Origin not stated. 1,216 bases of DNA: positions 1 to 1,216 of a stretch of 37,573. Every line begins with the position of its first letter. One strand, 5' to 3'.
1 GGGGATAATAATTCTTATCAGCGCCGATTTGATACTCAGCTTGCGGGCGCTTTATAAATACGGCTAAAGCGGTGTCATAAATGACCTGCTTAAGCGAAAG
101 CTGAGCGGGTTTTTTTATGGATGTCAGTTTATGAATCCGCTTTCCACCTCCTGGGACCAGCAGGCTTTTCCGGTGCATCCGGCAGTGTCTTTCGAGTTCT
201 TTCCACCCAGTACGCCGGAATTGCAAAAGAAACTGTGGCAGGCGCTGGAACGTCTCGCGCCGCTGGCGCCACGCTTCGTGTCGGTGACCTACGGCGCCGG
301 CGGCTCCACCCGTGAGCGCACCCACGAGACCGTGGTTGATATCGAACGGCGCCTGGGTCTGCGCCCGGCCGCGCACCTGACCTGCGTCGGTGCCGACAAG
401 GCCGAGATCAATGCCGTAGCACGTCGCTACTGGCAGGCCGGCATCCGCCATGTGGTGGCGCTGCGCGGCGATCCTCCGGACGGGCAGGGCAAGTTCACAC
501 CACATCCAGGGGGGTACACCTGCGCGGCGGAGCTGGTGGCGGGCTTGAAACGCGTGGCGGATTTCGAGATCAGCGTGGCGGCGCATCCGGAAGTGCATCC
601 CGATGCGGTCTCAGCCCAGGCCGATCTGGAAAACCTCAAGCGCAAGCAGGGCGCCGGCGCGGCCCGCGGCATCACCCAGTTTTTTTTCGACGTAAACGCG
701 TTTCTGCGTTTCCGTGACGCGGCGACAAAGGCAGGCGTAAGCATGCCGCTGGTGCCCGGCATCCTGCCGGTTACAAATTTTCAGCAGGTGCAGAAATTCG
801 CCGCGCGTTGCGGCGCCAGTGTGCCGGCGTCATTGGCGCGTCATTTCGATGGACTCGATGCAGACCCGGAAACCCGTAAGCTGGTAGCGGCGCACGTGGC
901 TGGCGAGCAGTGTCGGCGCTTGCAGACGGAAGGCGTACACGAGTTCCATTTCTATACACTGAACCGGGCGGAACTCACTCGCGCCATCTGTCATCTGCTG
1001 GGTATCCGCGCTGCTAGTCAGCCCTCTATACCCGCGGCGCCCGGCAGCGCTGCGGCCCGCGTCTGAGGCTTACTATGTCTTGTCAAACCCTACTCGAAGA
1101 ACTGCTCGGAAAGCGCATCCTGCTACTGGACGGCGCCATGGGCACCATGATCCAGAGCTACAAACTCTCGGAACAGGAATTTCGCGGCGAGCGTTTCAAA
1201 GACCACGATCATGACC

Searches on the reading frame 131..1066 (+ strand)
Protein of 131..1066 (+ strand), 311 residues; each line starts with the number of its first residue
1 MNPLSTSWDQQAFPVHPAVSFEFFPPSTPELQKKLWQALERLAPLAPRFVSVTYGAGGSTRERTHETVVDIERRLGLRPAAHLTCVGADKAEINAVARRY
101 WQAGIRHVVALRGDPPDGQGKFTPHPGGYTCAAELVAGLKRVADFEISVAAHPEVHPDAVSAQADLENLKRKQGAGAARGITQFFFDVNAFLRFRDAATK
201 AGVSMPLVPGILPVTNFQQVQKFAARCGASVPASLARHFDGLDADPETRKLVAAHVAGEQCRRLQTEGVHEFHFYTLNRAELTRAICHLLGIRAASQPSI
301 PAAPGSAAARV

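Call 7: search_protein_families(library=pfam, proteins=[window:131-1066:+], max_evalue=0.001)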
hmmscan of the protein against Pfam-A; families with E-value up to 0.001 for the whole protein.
window:131-1066:+ (311 aa): 1 family
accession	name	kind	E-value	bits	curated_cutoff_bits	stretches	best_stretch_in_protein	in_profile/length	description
PF02219.23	MTHFR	-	1.1e-92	310.9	24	1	17-291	11-287/287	Methylenetetrahydrofolate reductase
